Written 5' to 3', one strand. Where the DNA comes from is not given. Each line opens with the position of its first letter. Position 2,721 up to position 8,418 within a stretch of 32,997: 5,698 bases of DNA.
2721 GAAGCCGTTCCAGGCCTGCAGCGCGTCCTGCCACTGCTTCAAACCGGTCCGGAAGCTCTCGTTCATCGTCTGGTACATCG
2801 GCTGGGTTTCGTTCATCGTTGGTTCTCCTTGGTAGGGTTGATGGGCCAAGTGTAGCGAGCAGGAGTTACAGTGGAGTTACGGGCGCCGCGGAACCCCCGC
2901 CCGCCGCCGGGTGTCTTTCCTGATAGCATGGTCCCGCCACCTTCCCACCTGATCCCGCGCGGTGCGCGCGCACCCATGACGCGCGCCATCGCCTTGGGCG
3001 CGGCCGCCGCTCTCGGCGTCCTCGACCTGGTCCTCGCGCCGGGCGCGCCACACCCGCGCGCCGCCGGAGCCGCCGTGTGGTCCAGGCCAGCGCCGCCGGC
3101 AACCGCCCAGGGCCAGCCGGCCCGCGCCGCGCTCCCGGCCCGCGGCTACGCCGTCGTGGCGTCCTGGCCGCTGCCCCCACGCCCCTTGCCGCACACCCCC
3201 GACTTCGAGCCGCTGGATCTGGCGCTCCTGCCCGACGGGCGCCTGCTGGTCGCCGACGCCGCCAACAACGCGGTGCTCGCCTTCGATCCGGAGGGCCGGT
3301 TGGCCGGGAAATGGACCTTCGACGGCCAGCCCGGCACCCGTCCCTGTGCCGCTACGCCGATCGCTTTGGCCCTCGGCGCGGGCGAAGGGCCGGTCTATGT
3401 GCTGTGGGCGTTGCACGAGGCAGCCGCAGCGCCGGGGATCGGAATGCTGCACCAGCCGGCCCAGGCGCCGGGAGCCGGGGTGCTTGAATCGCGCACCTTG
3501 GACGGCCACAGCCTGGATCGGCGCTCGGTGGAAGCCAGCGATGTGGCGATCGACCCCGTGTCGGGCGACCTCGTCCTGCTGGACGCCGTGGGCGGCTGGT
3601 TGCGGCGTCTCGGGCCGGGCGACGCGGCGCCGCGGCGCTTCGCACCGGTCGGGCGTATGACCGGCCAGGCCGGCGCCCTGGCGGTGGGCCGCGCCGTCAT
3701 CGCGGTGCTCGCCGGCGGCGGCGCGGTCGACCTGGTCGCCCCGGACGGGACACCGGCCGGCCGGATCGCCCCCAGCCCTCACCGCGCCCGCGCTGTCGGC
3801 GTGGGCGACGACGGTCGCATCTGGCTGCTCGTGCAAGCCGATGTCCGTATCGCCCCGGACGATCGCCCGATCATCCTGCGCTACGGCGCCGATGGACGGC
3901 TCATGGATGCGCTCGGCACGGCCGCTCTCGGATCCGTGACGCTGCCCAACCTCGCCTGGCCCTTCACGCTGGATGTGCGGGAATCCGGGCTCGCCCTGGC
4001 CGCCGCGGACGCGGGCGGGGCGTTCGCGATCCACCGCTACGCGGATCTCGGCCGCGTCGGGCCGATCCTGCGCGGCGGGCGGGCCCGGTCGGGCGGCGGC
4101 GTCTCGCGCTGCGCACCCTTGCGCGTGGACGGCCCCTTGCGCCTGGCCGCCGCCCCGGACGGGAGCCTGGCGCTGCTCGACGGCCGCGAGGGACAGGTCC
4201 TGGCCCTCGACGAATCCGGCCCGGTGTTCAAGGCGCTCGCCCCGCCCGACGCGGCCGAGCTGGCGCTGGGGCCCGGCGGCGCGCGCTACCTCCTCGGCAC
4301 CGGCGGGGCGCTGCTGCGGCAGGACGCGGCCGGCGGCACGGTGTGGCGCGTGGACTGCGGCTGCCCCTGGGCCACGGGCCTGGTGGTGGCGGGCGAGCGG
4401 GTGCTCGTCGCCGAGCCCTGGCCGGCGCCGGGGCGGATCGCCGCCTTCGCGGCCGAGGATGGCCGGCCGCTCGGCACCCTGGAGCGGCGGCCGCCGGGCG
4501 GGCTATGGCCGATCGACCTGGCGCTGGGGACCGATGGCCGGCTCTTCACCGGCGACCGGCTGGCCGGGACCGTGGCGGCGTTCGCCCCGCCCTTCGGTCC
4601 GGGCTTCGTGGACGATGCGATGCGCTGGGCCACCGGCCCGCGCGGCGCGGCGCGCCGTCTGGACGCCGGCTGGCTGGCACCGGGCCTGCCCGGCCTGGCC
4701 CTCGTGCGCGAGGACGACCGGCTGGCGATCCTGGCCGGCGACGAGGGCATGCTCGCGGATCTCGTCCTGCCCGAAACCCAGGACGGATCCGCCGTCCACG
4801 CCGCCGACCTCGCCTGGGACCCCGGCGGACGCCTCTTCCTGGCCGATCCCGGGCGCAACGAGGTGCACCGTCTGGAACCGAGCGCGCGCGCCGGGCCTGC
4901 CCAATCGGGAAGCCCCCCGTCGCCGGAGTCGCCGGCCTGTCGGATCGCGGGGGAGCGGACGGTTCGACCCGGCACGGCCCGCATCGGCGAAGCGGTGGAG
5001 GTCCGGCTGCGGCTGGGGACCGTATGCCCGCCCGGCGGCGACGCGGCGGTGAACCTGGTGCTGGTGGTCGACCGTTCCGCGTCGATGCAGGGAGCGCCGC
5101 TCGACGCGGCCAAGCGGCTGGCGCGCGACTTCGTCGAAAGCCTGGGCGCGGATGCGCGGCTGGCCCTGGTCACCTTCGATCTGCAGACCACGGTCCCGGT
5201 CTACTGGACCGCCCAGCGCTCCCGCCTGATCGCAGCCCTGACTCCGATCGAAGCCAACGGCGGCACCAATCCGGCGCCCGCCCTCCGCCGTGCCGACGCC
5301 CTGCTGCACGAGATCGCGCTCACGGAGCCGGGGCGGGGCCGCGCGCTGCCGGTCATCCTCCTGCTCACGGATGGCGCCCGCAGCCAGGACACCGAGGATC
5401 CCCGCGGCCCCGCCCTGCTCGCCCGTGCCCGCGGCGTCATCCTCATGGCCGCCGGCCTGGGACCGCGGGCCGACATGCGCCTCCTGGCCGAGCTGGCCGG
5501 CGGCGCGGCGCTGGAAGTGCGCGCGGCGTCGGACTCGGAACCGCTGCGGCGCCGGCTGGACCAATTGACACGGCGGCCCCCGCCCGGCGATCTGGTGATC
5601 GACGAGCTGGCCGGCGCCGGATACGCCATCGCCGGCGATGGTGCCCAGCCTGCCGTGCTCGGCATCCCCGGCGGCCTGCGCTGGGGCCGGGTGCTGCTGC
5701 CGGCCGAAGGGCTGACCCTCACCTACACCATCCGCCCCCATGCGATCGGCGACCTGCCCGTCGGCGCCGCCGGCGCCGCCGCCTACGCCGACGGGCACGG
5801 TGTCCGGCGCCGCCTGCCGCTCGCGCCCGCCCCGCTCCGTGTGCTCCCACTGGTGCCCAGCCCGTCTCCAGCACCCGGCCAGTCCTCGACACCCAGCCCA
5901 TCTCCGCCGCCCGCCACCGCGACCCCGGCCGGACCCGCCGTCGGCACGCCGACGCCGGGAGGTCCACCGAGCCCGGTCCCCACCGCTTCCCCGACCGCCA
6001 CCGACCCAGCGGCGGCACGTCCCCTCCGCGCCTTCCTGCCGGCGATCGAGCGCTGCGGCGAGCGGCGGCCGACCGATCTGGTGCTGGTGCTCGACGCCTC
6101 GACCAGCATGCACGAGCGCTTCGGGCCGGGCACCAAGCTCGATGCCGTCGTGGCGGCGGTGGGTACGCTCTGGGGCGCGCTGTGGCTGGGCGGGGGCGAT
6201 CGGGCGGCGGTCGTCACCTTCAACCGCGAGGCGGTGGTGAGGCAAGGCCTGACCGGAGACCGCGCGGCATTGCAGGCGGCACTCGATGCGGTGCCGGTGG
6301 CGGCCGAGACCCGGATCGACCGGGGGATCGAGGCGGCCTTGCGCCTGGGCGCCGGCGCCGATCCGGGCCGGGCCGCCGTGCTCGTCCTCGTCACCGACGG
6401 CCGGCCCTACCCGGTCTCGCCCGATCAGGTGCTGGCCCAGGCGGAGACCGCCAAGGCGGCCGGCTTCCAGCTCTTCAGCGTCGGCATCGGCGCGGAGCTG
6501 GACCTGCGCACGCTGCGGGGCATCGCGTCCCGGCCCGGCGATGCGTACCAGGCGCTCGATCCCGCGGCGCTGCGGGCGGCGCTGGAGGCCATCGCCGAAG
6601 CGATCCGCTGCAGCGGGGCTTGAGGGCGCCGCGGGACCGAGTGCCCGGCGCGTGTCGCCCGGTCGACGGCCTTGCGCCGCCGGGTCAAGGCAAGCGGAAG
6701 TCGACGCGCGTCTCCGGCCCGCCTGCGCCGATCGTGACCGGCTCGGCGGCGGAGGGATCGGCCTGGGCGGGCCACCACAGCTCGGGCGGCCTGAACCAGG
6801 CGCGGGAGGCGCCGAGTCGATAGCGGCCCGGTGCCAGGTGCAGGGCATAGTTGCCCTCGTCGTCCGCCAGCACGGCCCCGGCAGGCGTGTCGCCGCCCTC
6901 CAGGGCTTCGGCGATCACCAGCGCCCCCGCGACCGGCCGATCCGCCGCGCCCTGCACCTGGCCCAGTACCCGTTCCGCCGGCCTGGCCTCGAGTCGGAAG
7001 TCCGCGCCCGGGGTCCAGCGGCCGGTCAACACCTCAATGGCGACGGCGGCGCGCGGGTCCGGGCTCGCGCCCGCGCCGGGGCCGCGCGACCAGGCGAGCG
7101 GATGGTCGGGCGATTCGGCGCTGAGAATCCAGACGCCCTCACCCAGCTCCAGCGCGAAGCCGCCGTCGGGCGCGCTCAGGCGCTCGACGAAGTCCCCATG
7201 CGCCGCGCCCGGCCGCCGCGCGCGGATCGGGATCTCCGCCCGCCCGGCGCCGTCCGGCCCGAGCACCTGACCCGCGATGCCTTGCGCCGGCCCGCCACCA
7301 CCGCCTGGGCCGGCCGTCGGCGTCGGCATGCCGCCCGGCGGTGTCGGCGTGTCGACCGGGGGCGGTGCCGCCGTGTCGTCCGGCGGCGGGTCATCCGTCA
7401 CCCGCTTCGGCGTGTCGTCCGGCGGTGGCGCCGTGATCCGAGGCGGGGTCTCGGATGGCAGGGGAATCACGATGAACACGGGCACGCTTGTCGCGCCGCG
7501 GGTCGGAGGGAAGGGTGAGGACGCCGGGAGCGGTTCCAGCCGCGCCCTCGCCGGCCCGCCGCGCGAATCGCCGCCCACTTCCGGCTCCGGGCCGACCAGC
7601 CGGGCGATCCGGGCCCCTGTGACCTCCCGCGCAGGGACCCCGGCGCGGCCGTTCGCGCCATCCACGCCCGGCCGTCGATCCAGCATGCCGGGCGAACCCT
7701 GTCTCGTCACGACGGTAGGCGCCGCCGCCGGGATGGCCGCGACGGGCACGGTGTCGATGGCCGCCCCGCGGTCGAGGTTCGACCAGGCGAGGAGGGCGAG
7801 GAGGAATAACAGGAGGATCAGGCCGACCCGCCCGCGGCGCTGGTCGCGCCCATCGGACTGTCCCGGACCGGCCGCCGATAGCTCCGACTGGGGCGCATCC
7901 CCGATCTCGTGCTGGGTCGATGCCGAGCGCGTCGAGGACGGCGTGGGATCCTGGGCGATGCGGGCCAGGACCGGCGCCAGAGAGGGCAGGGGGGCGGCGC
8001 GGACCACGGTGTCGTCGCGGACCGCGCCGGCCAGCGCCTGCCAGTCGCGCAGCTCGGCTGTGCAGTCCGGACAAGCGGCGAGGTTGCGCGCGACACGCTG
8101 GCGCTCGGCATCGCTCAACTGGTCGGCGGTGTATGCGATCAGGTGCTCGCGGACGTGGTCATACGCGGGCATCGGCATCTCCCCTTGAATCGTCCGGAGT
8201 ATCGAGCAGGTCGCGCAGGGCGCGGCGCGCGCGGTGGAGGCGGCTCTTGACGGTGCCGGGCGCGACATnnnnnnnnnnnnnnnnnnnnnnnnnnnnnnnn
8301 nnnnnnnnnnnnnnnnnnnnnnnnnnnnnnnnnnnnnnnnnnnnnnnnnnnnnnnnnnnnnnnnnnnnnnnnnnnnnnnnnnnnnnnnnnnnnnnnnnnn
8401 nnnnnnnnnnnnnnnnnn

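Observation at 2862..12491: ECF sigma/anti-sigma pair flanked by two giant surface proteins, with the same GGAAYC-N17-GTCK element upstream of all three transcription units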

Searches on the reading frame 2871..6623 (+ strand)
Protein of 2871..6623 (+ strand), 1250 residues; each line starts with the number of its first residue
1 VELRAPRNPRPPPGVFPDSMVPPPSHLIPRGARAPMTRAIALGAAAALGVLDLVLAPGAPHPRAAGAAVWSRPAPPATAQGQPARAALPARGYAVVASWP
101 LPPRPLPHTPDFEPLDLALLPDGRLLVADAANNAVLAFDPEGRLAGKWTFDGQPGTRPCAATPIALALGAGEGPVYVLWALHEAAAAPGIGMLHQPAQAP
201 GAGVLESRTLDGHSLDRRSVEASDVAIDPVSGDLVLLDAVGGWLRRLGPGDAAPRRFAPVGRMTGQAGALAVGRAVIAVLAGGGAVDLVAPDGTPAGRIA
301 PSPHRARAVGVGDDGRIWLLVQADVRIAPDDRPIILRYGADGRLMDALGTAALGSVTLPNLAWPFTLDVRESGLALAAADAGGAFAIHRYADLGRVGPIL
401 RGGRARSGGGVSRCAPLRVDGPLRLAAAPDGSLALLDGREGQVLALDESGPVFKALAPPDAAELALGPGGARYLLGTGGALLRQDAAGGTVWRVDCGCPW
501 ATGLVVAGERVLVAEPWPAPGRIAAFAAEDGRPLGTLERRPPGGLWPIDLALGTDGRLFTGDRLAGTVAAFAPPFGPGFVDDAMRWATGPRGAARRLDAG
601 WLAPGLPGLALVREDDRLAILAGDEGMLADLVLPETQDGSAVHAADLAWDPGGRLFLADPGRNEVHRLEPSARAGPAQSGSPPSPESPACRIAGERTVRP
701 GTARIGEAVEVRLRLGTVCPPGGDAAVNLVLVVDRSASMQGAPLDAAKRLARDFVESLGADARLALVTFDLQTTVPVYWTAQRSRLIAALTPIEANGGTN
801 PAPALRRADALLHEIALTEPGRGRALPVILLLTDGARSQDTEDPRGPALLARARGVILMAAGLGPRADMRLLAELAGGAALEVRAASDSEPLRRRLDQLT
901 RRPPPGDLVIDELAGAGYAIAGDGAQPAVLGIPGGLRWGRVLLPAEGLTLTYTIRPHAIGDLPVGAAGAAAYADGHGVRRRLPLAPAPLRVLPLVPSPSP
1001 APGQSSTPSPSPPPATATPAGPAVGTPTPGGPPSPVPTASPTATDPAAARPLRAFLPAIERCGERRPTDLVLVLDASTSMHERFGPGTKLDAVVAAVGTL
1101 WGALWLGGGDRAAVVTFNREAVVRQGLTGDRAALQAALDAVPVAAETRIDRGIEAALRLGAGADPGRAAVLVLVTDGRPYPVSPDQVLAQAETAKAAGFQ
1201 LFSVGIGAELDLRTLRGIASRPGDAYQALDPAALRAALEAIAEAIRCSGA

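Call 6: search_protein_families(library=pfam, proteins=[window:2871-6623:+], max_evalue=0.01)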
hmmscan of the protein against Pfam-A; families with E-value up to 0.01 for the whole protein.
window:2871-6623:+ (1250 aa): 6 families
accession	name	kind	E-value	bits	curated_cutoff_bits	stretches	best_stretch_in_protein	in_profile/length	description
PF00092.34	VWA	-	3.6e-31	109.1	23.8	2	728-880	1-155/174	von Willebrand factor type A domain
PF13519.12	VWA_2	-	6.5e-29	101.1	27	2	729-835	1-106/107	von Willebrand factor type A domain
PF13768.12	VWA_3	-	7.6e-12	46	27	2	728-876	2-146/155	von Willebrand factor type A domain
PF01436.27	NHL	-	7.8e-07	29.3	20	0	114-138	4-28/28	NHL repeat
PF05762.20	VWA_CoxE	-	2.7e-05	24.1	26.4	0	1063-1177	52-159/222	VWA domain containing CoxE-like protein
PF13360.13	PQQ_2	-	0.0012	19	27.6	1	459-539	24-101/233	Outer membrane protein assembly factor BamB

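Call 12: search_protein_families(library=ncbifam, proteins=[window:2871-6623:+], max_evalue=0.01)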
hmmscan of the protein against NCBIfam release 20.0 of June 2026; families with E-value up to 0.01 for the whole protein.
window:2871-6623:+ (1250 aa): 6 families
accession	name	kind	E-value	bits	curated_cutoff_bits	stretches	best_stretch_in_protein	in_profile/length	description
TIGR03436.1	acidobact_VWFA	subfamily_domain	1.8e-11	44.1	81.25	2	1044-1243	56-258/324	VWA domain-containing protein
TIGR03788.1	marine_srt_targ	equivalog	5.4e-11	41.6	551.65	1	717-838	257-382/629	marine proteobacterial sortase target protein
TIGR02442.1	Cob-chelat-sub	hypoth_equivalog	1.3e-10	40.4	779.45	2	1069-1194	474-599/641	putative cobaltochelatase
NF010238.0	PRK13685.1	subfamily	6.1e-09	35.4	432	2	1070-1209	99-247/335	hypothetical protein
NF047508.1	VWA_BatA_Lepto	exception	1.6e-07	30.7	380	1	1067-1242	88-270/315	VWA domain-containing protein BatA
NF033206.1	ScyE_fam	subfamily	4.1e-05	23.3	80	1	111-158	139-185/333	ScyD/ScyE family protein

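Call 32: find_homologous_proteins(query=window:2928-6623:+, max_evalue=1e-20)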
Query window:2928-6623:+ (1231 aa): 12 proteins with E <= 1e-20 among 8000 candidates.
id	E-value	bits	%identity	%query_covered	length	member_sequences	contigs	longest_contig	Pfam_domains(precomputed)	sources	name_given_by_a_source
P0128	0.0e+0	2605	100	99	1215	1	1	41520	PF13768.13,PF00092.35,PF13519.13,PF01436.28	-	-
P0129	6.5e-73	265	35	40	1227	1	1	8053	PF13768.13,PF00092.35,PF13519.13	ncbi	ncbi:MAG: VWA domain-containing protein [Ardenticatenales bacterium]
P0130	1.1e-52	198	32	68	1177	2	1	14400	PF13768.13,PF00092.35,PF13519.13,PF05762.21,PF01436.28,PF01882.26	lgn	-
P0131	2.1e-46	177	30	49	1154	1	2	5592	PF13768.13,PF00092.35,PF13519.13,PF05762.21,PF01436.28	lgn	-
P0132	7.4e-46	175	31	45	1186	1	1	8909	PF00092.35,PF13519.13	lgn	-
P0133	1.5e-43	167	35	49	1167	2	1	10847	PF13768.13,PF00092.35,PF13519.13,PF05762.21,PF01436.28,PF01882.26,PF08450.19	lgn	-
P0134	4.2e-39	153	26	72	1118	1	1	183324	PF13768.13,PF00092.35,PF13519.13,PF05762.21,PF24684.2,PF01436.28,PF25021.2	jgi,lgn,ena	-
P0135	3.9e-35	139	41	13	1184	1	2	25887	PF13768.13,PF00092.35,PF13519.13,PF05762.21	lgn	-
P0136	1.1e-25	108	32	49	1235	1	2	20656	PF00092.35,PF13519.13,PF05762.21,PF01436.28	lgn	-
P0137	6.8e-25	106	29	49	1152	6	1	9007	PF13768.13,PF00092.35,PF13519.13,PF05762.21,PF01436.28,PF01882.26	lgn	-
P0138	3.8e-24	103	42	13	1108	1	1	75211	PF13768.13,PF00092.35,PF13519.13,PF05762.21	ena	-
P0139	2.6e-21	94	42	16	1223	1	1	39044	PF13768.13,PF00092.35,PF13519.13,PF05762.21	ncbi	ncbi:MAG: VWA domain-containing protein [Ardenticatenales bacterium]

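Call 37: find_related_loci(query=A2, collection=metagenome_contigs, flank=6000)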
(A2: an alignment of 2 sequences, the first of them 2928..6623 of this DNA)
Query A2 (1231 aa) in metagenome_contigs; peptide patterns used: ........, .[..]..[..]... (x = any residue, [..] = any of these).
238 stretches matched a pattern; 4 encode a relative of the query (tblastn E <= 1e-3); 4 distinct loci.
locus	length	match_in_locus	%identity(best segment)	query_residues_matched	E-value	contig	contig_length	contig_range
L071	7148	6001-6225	42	90-158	3e-6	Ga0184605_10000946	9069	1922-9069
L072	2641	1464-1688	42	90-158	2e-6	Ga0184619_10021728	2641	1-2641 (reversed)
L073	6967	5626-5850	42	90-158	3e-6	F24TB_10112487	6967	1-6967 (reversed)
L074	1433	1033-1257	41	90-158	3e-6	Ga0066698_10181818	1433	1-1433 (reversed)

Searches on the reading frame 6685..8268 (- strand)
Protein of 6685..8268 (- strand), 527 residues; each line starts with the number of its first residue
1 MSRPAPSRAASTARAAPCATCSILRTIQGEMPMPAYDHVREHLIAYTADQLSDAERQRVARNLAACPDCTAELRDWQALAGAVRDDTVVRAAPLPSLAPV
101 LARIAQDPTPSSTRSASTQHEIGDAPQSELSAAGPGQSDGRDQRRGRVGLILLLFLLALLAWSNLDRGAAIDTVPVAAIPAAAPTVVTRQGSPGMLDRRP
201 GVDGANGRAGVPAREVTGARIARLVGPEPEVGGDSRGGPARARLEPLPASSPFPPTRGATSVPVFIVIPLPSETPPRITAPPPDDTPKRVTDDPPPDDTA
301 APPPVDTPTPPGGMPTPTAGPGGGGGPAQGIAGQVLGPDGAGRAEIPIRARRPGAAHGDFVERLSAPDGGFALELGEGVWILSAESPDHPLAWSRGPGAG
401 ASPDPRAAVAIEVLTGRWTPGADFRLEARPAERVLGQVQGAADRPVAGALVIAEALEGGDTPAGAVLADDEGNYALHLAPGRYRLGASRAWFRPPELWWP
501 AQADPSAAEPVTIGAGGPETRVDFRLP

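Call 6: search_protein_families(library=pfam, proteins=[window:6685-8268:-], max_evalue=0.01)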
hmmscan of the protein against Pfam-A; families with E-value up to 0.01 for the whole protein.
window:6685-8268:- (527 aa): 2 families
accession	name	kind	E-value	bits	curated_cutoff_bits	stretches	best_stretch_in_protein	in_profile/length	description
PF13620.12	CarboxypepD_reg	-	9e-10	39.2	32.3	1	434-526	2-81/82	Carboxypeptidase regulatory-like domain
PF13490.11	zf-HC2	-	0.00053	20.5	22.2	1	38-69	3-34/35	Putative zinc-finger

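Call 12: search_protein_families(library=ncbifam, proteins=[window:6685-8268:-], max_evalue=0.01)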
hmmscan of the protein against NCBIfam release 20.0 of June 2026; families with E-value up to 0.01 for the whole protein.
window:6685-8268:- (527 aa): 5 families
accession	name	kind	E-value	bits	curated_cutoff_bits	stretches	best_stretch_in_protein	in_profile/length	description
NF052375.1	antisigma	equivalog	1.1e-10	41.9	100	1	43-179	2-120/217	anti-sigma factor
NF010501.0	PRK13920.1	subfamily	2.4e-05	24.1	225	1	38-113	3-78/213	putative anti-sigmaE protein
TIGR02451.1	anti_sig_ChrR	subfamily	4e-05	23.5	124.5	1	41-111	6-76/216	ChrR family anti-sigma-E factor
NF051881.1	StressantisigmaChrR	equivalog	0.00062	19.4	300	1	40-117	6-83/209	cadmium/peroxide/UV radiation responsive anti-sigma factor ChrR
NF041468.1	anti_sig_RseA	equivalog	0.0014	18.8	165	1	41-120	42-121/135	anti-sigma E factor RseA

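Call 49: search_solved_structures(query=window:6685-8172:-, max_evalue=0.01)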
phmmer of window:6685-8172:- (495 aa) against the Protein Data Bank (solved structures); distinct sequences matched with E-value up to 0.01: 2.
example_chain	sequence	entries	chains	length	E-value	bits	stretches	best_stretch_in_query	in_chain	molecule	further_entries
2q1z_B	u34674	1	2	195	0.0024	20.2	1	5-84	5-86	Anti-Sigma factor ChrR, transcriptional activator ChrR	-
2z2s_B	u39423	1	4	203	0.0026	20.1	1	5-84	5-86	Anti-Sigma factor ChrR, transcriptional activator ChrR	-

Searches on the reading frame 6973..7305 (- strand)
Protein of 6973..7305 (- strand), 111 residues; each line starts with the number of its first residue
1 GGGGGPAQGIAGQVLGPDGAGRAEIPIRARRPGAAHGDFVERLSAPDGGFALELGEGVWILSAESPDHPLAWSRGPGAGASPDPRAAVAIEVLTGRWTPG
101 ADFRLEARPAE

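Call 96: search_protein_families(library=pfam, proteins=[window:6973-7305:-], max_evalue=1)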
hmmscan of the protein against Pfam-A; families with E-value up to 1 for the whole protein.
window:6973-7305:- (111 aa): 0 families
